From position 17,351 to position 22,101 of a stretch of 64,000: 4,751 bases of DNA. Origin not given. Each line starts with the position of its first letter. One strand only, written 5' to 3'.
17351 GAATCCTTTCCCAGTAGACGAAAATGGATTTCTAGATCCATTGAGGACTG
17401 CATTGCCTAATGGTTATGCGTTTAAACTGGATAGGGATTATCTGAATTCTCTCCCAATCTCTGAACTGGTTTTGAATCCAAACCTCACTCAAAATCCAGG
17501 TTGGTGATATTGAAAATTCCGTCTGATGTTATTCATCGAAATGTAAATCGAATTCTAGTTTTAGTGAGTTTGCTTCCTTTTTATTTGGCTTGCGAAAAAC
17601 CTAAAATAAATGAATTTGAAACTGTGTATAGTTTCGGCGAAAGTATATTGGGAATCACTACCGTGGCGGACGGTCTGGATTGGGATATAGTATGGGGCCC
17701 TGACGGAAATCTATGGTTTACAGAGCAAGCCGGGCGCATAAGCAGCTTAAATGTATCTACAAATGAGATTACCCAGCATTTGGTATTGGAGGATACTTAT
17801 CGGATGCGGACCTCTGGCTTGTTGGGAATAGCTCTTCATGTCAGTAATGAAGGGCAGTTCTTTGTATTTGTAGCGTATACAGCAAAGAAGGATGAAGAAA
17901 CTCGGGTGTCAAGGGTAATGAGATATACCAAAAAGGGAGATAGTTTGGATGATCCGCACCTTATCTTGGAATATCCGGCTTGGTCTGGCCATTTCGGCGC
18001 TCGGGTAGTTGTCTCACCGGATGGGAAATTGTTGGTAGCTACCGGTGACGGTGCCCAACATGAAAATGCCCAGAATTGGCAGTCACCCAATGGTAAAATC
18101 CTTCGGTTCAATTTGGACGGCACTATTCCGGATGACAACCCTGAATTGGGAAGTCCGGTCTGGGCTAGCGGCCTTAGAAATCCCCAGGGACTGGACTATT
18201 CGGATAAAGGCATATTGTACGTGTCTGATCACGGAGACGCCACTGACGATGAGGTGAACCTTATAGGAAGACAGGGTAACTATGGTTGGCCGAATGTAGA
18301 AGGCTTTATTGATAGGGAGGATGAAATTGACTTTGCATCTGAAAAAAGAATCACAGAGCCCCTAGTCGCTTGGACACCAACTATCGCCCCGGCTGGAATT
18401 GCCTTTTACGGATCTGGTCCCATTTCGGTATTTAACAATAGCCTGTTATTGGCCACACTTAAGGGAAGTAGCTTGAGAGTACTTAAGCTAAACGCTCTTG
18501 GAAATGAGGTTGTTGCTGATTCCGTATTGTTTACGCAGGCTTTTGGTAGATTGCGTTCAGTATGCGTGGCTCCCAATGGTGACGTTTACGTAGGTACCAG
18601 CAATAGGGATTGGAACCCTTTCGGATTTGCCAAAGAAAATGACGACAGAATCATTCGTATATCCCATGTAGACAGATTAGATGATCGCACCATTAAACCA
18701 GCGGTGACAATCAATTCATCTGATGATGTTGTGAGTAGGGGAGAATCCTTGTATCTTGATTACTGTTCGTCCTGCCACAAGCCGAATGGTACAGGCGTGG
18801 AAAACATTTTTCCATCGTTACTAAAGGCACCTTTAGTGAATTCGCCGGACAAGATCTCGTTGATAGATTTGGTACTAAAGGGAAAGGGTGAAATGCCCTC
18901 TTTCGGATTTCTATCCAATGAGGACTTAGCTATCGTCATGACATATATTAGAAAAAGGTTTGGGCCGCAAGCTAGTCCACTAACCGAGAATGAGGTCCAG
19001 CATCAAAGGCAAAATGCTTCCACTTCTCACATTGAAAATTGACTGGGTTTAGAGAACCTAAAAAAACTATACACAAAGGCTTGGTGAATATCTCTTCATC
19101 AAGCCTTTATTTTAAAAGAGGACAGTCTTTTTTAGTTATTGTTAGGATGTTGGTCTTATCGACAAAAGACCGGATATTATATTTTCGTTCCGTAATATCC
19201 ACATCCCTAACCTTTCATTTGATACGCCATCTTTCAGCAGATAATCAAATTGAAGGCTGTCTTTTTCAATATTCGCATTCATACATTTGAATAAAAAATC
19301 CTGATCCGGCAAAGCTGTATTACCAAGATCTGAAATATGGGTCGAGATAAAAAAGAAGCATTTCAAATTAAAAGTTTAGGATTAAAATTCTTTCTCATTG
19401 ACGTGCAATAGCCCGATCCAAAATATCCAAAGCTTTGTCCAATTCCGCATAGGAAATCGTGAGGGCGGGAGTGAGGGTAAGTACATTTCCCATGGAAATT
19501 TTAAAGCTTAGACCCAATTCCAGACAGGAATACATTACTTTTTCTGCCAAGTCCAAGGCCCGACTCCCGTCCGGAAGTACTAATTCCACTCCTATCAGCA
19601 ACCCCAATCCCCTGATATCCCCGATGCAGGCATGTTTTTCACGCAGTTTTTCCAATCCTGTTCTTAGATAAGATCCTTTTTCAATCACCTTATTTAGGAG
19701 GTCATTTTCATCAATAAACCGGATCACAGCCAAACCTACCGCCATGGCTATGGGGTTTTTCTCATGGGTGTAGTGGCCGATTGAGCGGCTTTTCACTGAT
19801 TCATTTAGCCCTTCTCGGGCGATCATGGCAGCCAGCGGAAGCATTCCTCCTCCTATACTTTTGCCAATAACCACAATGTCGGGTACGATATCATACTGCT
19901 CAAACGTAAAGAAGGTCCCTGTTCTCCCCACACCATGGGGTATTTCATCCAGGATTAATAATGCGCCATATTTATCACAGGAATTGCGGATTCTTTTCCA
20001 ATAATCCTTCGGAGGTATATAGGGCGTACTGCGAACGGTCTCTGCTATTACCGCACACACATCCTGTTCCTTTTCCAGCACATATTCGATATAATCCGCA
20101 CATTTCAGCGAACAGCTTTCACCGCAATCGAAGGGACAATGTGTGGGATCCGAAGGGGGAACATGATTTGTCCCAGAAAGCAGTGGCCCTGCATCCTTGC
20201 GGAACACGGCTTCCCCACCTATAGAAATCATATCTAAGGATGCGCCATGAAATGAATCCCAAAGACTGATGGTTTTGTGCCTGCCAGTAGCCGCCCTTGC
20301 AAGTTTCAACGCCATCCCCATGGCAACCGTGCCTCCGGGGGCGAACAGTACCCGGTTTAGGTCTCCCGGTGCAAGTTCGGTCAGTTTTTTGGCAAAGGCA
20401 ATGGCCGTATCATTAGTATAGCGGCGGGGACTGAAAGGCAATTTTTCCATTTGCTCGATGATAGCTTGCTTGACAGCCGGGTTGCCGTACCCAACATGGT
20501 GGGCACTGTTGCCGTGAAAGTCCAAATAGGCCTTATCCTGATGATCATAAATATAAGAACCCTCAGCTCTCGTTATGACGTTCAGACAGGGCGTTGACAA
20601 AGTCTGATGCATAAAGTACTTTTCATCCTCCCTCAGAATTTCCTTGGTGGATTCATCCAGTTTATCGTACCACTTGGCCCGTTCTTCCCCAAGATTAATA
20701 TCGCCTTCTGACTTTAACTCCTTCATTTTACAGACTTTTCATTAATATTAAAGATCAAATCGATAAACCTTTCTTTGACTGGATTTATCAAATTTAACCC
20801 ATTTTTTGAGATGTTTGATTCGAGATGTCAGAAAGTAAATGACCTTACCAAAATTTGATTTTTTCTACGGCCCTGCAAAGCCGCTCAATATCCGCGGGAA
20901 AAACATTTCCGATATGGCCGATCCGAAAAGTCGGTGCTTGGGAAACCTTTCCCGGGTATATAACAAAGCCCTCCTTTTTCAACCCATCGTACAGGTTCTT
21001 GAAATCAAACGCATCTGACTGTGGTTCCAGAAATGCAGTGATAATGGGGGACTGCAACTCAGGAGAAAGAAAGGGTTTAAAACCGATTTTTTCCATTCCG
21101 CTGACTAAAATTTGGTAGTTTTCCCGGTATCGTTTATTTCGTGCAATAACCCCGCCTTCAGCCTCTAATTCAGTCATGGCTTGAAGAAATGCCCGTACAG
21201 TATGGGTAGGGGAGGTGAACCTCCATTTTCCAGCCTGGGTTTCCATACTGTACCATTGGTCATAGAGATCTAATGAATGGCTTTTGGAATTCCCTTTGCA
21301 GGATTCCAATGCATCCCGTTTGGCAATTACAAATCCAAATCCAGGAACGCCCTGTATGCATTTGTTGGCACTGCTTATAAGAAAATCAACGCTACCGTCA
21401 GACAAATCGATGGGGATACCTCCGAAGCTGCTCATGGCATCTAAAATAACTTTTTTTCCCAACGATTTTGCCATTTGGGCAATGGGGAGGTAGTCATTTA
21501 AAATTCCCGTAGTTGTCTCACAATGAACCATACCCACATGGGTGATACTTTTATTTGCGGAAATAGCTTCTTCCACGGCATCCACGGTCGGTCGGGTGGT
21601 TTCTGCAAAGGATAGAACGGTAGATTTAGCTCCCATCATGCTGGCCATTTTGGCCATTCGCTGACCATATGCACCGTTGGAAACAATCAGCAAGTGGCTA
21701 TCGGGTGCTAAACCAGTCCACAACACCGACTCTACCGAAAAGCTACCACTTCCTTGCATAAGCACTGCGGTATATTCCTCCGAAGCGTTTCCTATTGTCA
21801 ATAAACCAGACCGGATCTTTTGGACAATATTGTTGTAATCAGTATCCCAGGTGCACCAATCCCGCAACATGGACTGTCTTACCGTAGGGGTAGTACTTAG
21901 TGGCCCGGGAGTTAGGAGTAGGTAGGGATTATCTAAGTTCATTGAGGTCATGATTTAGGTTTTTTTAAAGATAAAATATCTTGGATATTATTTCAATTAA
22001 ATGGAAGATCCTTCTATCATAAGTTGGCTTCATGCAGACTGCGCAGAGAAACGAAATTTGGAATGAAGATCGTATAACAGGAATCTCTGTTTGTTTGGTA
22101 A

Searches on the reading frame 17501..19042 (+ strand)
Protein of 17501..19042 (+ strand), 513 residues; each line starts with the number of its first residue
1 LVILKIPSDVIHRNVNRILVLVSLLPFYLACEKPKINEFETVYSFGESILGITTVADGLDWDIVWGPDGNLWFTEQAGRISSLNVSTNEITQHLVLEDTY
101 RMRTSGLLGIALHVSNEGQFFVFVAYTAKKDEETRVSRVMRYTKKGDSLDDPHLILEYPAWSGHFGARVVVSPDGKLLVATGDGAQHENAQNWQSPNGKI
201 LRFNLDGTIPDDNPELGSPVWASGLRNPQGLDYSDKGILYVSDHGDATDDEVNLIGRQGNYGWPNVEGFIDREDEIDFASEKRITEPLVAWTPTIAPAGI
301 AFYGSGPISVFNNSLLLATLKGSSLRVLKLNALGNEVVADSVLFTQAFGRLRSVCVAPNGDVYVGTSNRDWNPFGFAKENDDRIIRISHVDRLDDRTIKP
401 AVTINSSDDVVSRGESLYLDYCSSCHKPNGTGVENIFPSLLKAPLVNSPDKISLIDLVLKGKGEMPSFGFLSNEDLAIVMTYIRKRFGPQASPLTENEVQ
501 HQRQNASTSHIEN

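Call 77: search_protein_families(library=pfam, proteins=[window:17501-19042:+], max_evalue=0.00001)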
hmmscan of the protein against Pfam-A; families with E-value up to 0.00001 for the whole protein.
window:17501-19042:+ (513 aa): 3 families
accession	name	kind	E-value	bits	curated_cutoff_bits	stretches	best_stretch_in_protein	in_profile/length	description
PF07995.17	GSDH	-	2.3e-67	228.1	25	1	61-370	5-327/332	Glucose / Sorbosone dehydrogenase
PF13442.11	Cytochrome_CBB3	-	1.8e-10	41.4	27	1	411-483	3-68/68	Cytochrome C oxidase, cbb3-type, subunit III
PF01436.27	NHL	-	6.2e-06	26.4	20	0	225-245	1-21/28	NHL repeat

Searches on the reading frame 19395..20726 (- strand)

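Call 77: search_protein_families(library=pfam, proteins=[window:19395-20726:-], max_evalue=0.00001)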
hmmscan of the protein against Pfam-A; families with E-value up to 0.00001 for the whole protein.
window:19395-20726:- (443 aa): 1 family
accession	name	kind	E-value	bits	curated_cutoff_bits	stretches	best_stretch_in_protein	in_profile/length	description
PF00202.27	Aminotran_3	-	2.6e-85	287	30.5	1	45-440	7-403/403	Aminotransferase class-III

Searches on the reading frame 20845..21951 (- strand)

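Call 77: search_protein_families(library=pfam, proteins=[window:20845-21951:-], max_evalue=0.00001)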
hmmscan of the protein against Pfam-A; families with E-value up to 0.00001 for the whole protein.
window:20845-21951:- (368 aa): 1 family
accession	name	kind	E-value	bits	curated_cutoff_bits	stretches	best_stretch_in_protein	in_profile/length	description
PF00266.25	Aminotran_5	-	3.2e-22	79.5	21.5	1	37-319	39-326/371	Aminotransferase class-V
